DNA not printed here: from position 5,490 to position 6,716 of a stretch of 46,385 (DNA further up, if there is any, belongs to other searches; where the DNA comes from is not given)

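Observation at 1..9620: Eight co-directional genes can be read as one linear hydantoin or N-carbamoyl-amino-acid fermentation route ending in substrate-level phosphorylation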

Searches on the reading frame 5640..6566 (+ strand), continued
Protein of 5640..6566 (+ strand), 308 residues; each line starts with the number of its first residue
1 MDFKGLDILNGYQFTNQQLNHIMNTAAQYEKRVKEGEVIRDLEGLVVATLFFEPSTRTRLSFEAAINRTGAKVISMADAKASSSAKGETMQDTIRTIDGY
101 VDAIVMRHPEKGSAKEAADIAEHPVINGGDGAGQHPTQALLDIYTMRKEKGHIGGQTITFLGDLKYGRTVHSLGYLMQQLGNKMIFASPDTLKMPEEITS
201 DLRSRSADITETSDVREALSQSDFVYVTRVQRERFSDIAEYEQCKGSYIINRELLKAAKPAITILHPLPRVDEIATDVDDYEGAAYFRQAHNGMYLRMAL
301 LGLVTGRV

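Call 46: search_protein_families(library=ncbifam, proteins=[L033:12874-14034:-, L048:7476-9827:+, L033:144-1643:-, L033:6709-7410:-], max_evalue=1e-10)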
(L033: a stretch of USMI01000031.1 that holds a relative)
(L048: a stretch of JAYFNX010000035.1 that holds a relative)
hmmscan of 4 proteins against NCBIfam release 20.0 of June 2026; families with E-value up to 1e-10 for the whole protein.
L033:12874-14034:- (386 aa): 69 families (the best 25 are shown)
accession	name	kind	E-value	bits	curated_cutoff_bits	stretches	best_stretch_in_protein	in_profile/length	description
NF041091.1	asp_aminotase_Arch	equivalog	6e-109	364.3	550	1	21-380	22-375/376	aspartate aminotransferase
NF005816.0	PRK07682.1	equivalog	1.1e-101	340.3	620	1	2-383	5-386/390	aminotransferase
NF006229.0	PRK08361.1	equivalog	2.2e-100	336.4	624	1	11-382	18-390/391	aspartate aminotransferase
NF041364.1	GntC_guanitoxin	equivalog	1.7e-96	323.2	415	1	30-378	2-355/356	guanitoxin biosynthesis PLP-dependent (S)-gamma-hydroxy-L-arginine cyclodehydratase GntC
NF005817.0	PRK07683.1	equivalog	1.7e-95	320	575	1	8-383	10-384/387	aminotransferase A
NF004770.0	PRK06108.1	subfamily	2e-95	319.9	422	1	4-382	14-394/396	pyridoxal phosphate-dependent aminotransferase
NF004975.0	PRK06348.1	equivalog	1.2e-86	291.2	549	1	14-377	17-380/384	pyridoxal phosphate-dependent aminotransferase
NF005588.0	PRK07309.1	equivalog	5.8e-84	282.2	576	1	11-383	15-389/391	pyridoxal phosphate-dependent aminotransferase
TIGR03540.1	DapC_direct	equivalog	1.6e-82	277.5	593.25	1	12-378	14-382/383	LL-diaminopimelate aminotransferase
NF006756.0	PRK09276.1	subfamily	1.2e-79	268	507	1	12-379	16-385/387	LL-diaminopimelate aminotransferase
NF006230.0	PRK08363.1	equivalog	9.7e-76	255.1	534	1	22-382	26-394/398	alanine aminotransferase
NF005744.0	PRK07568.1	subfamily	9.3e-75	251.9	389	1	1-382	1-392/398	pyridoxal phosphate-dependent aminotransferase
NF004769.0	PRK06107.1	equivalog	5.1e-71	239.5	617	1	24-380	31-398/402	aspartate transaminase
NF005305.0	PRK06836.1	equivalog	9.4e-71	239.1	376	1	10-382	12-393/396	pyridoxal phosphate-dependent aminotransferase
NF006569.0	PRK09082.1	subfamily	2.8e-70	237.4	420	1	25-377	29-384/386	methionine aminotransferase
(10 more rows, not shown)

L048:7476-9827:+ (783 aa): 13 families
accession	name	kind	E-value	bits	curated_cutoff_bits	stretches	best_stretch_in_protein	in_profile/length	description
NF043082.1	XdhA_XDHase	equivalog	1.1e-136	457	780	1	9-781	1-756/758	xanthine dehydrogenase subunit XdhA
NF007426.0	PRK09970.1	equivalog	1.1e-131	440.4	916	1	6-780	3-758/761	xanthine dehydrogenase molybdenum-binding subunit XdhA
TIGR03194.1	4hydrxCoA_A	equivalog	2.8e-126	422.8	994.55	1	13-777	1-746/746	4-hydroxybenzoyl-CoA reductase subunit alpha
NF041018.1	glyceraldDH_alpha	equivalog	3.3e-104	349.8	790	1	8-773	2-740/741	glyceraldehyde dehydrogenase subunit alpha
TIGR03196.1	pucD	equivalog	1e-98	331.7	783.65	1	9-773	3-754/763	xanthine dehydrogenase subunit D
TIGR03313.1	Se_sel_red_Mo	hypoth_equivalog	5.7e-87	292.4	1101.9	2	164-778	351-950/951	molybdopterin-dependent oxidoreductase Mo/Fe-S-binding subunit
NF045668.1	pterin_aldehy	equivalog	7e-83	279.2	1100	1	4-778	170-905/905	molybdopterin-dependent aldehyde oxidoreductase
NF040766.1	CODH_aero_grp5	exception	6e-80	269.4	950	2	7-607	3-592/785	aerobic carbon-monoxide dehydrogenase large subunit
TIGR02416.1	CO_dehy_Mo_lg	equivalog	3.9e-72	243.6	991.15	1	23-769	7-763/770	aerobic carbon-monoxide dehydrogenase large subunit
NF041671.1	peri_hyde_PaoC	equivalog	8.7e-67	226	1180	1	5-779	14-733/735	aldehyde oxidoreductase molybdenum-binding subunit PaoC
TIGR03311.1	Se_dep_XDH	equivalog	1e-65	222.3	830.45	1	4-566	157-682/848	selenium-dependent xanthine dehydrogenase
TIGR02965.1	xanthine_xdhB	equivalog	7.1e-62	209.6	849.5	1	15-777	7-754/758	xanthine dehydrogenase molybdopterin binding subunit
TIGR02969.1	mam_aldehyde_ox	subfamily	2.6e-34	118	1912.3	1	6-760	573-1280/1330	aldehyde oxidase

L033:144-1643:- (499 aa): 3 families
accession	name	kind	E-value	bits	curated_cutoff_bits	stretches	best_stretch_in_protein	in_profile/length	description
TIGR01893.1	aa-his-dipept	subfamily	7.4e-86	288.7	343.75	1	25-491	4-476/478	beta-Ala-His dipeptidase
NF011600.0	PRK15026.1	equivalog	3.9e-53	180.9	991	1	29-493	14-483/485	cytosol nonspecific dipeptidase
TIGR01883.1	PepT-like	hypoth_equivalog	1.2e-14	54.1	274.25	1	27-182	2-157/361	peptidase T-like protein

L033:6709-7410:- (233 aa): 3 families
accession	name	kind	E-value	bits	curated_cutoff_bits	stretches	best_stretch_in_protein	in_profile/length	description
TIGR03338.1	phnR_burk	equivalog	1.3e-20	73.9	271.5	1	21-226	16-207/212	phosphonate utilization associated transcriptional regulator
NF003011.0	PRK03837.1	subfamily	1.6e-14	54.1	260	0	92-232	109-233/241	transcriptional regulator NanR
NF008576.0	PRK11534.1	equivalog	2.2e-12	47.2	218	1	21-225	12-210/225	DNA-binding transcriptional regulator CsiR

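Call 58: list_cluster_members(proteins=[P0076, P0110, P0108, P0089, P0053, P0036, P0048, P0096])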
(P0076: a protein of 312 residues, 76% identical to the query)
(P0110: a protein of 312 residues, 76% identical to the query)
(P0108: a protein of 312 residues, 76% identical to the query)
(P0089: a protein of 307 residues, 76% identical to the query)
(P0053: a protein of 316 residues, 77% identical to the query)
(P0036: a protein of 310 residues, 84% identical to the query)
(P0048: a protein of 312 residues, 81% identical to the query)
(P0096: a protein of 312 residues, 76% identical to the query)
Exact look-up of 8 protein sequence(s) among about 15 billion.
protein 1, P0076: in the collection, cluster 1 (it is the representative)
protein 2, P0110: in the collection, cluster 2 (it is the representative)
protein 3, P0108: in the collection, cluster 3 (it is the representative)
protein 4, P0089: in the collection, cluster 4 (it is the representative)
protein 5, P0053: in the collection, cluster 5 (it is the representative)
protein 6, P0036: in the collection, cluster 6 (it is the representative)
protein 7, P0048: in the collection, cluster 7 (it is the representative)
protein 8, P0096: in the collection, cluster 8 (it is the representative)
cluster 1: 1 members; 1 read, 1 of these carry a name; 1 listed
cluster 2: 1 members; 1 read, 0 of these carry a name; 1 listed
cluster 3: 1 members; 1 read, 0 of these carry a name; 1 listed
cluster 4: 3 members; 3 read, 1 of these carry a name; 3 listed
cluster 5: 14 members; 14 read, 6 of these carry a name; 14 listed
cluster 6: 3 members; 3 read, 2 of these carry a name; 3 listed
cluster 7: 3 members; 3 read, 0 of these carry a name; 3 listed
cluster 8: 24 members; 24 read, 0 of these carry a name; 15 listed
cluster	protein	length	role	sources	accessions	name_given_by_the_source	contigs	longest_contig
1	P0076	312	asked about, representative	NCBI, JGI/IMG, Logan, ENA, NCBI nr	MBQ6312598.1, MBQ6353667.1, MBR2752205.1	MAG: aspartate carbamoyltransferase [Lachnospiraceae bacterium] | aspartate carbamoyltransferase | aspartate carbamoyltransferase [Lachnospiraceae bacterium]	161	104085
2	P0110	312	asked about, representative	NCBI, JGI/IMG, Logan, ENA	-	-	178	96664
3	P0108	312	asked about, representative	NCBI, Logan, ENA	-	-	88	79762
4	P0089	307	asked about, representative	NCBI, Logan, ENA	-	-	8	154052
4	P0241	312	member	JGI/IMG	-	aspartate carbamoyltransferase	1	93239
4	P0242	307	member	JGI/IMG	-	-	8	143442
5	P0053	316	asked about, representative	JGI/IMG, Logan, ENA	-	aspartate carbamoyltransferase catalytic subunit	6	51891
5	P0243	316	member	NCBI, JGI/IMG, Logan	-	aspartate carbamoyltransferase catalytic subunit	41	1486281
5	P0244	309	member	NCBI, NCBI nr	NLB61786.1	MAG: aspartate carbamoyltransferase [Clostridiales bacterium] | aspartate carbamoyltransferase [Clostridiales bacterium]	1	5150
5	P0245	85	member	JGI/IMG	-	aspartate carbamoyltransferase catalytic subunit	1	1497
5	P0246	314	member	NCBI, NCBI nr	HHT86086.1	MAG TPA: aspartate carbamoyltransferase [Clostridiales bacterium] | aspartate carbamoyltransferase [Clostridiales bacterium]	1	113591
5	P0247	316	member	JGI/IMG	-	aspartate carbamoyltransferase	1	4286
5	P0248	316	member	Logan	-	-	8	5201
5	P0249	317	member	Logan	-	-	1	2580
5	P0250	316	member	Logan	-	-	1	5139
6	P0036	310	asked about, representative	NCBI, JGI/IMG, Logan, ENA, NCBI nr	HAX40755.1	MAG TPA: aspartate carbamoyltransferase [Clostridiales bacterium] | aspartate carbamoyltransferase | aspartate carbamoyltransferase [Clostridiales bacterium]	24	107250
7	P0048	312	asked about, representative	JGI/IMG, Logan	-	-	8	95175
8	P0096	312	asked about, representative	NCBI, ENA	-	-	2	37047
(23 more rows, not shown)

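Call 60: search_protein_families(library=pfam, proteins=[L026:685-1452:+, L026:1445-2278:+, L026:1873-2883:+, L026:6915-7940:+, L026:8039-9916:+, L026:11764-13167:+, L026:15655-16929:+, L026:16945-18363:+, L026:19476-20627:+, L026:6138-6866:+], max_evalue=0.00001)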
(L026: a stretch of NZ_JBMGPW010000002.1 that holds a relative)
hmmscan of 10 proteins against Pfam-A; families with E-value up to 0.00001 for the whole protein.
L026:685-1452:+ (255 aa): 1 family
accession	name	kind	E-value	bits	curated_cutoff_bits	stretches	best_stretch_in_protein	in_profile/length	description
PF10418.14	DHODB_Fe-S_bind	-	2.5e-14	53.1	23.9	1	210-251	1-40/41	Iron-sulfur cluster binding domain of dihydroorotate dehydrogenase B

L026:1445-2278:+ (277 aa): 1 family
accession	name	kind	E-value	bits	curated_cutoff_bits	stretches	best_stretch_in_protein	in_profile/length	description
PF01180.27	DHO_dh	-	2.3e-44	152.2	27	1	4-276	4-286/291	Dihydroorotate dehydrogenase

L026:1873-2883:+ (336 aa): 1 family
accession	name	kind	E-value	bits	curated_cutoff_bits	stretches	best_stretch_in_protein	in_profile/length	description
PF02441.25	Flavoprotein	-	7.2e-42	143.2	22.7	1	153-316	3-156/162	Flavoprotein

L026:6915-7940:+ (341 aa): 3 families
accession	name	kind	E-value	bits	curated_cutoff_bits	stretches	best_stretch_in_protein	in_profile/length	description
PF16868.10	NMT1_3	-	1.1e-68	232.5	27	1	55-338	1-289/289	NMT1-like family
PF09084.16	NMT1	-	1.9e-08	34.9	20.5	1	109-218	38-150/216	NMT1/THI5 like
PF12974.12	Phosphonate-bd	-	1.3e-06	28.4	27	1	106-226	53-173/242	ABC transporter, phosphonate, periplasmic substrate-binding protein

L026:8039-9916:+ (625 aa): 1 family
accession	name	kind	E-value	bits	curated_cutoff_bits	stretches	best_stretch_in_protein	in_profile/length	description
PF06808.19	DctM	-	2.2e-89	300.6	23.8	1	112-545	4-408/413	Tripartite ATP-independent periplasmic transporter, DctM component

L026:11764-13167:+ (467 aa): 2 families
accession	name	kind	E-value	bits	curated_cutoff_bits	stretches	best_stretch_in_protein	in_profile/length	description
PF01554.23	MatE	-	1.8e-43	148.5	24.9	2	268-426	1-158/161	MatE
PF03023.19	MurJ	-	7.9e-09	35.1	27.4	0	259-460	196-401/451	Lipid II flippase MurJ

L026:15655-16929:+ (424 aa): 1 family
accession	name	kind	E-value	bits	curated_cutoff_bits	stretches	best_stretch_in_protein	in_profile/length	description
PF00709.27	Adenylsucc_synt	-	1.2e-160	535.3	27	1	5-422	1-416/416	Adenylosuccinate synthetase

L026:16945-18363:+ (472 aa): 2 families
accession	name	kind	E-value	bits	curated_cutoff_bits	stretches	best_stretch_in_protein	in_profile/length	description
PF00206.25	Lyase_1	-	7.6e-24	85.1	27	1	16-299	7-305/312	Lyase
PF10397.14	ADSL_C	-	1.2e-22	80.4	32.7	1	371-452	1-79/79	Adenylosuccinate lyase C-terminus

L026:19476-20627:+ (383 aa): 0 families

L026:6138-6866:+ (242 aa): 2 families
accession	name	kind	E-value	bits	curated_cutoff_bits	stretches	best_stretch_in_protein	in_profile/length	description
PF01799.25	Fer2_2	-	5.4e-34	116.6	30.3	1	158-231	1-74/75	[2Fe-2S] binding domain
PF00111.32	Fer2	-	4.2e-06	27.1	21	1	90-144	1-55/77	2Fe-2S iron-sulfur cluster binding domain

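Call 61: search_solved_structures(query=window:5640-6566:+, max_evalue=1e-30, show_alignments=2)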
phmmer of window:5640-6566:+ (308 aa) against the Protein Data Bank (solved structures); distinct sequences matched with E-value up to 1e-30: 42.
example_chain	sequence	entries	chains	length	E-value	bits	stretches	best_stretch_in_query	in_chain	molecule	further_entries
1ml4_A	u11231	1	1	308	3.5e-95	321.7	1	1-306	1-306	Aspartate Transcarbamoylase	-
6yw9_A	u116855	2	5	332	7.7e-89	300.9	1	4-304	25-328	PYRB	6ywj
6ypo_A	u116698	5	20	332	2.9e-88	299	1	4-304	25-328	PYRB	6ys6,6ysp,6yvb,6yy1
5g1n_A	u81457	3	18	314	1.8e-85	289.9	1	5-307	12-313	CAD PROTEIN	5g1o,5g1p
2rgw_A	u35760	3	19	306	2.9e-85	289.2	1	17-302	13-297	Aspartate carbamoyltransferase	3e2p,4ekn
2be7_A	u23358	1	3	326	3e-78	266.2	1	15-305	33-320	Aspartate Carbamoyltransferase Catalytic Chain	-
5nnn_A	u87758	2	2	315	1.6e-77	263.8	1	3-304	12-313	ctATC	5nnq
8bps_A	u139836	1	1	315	1.1e-76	261.1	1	3-304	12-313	Carbamoyl-phosphate synthase (glutamine-hydrolyzing)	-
8bpl_A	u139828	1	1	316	1.1e-76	261.1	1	3-304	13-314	Carbamoyl-phosphate synthase (glutamine-hydrolyzing)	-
1d09_A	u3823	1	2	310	3.2e-74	253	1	14-307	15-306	ASPARTATE CARBAMOYLTRANSFERASE CATALYTIC CHAIN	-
1q95_A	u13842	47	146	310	8.4e-74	251.6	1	14-307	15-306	Aspartate carbamoyltransferase catalytic chain | PROTEIN (ASPARTATE CARBAMOYLTRANSFERASE) | Aspartate carbamoyltransferase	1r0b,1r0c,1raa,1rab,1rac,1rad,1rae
1at1_A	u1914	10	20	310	8.4e-74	251.6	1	14-307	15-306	ASPARTATE CARBAMOYLTRANSFERASE, CATALYTIC CHAIN | ASPARTATE TRANSCARBAMOYLASE | ASPARTATE CARBAMOYLTRANSFERASE (R STATE), CATALYTIC CHAIN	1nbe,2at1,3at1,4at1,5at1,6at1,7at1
1ekx_A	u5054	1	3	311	8.5e-74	251.6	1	14-307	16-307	ASPARTATE TRANSCARBAMOYLASE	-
2a0f_A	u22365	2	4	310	2e-73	250.4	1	14-307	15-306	Aspartate carbamoyltransferase catalytic chain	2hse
3mpu_A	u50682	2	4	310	2.2e-73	250.2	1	14-307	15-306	Aspartate carbamoyltransferase catalytic chain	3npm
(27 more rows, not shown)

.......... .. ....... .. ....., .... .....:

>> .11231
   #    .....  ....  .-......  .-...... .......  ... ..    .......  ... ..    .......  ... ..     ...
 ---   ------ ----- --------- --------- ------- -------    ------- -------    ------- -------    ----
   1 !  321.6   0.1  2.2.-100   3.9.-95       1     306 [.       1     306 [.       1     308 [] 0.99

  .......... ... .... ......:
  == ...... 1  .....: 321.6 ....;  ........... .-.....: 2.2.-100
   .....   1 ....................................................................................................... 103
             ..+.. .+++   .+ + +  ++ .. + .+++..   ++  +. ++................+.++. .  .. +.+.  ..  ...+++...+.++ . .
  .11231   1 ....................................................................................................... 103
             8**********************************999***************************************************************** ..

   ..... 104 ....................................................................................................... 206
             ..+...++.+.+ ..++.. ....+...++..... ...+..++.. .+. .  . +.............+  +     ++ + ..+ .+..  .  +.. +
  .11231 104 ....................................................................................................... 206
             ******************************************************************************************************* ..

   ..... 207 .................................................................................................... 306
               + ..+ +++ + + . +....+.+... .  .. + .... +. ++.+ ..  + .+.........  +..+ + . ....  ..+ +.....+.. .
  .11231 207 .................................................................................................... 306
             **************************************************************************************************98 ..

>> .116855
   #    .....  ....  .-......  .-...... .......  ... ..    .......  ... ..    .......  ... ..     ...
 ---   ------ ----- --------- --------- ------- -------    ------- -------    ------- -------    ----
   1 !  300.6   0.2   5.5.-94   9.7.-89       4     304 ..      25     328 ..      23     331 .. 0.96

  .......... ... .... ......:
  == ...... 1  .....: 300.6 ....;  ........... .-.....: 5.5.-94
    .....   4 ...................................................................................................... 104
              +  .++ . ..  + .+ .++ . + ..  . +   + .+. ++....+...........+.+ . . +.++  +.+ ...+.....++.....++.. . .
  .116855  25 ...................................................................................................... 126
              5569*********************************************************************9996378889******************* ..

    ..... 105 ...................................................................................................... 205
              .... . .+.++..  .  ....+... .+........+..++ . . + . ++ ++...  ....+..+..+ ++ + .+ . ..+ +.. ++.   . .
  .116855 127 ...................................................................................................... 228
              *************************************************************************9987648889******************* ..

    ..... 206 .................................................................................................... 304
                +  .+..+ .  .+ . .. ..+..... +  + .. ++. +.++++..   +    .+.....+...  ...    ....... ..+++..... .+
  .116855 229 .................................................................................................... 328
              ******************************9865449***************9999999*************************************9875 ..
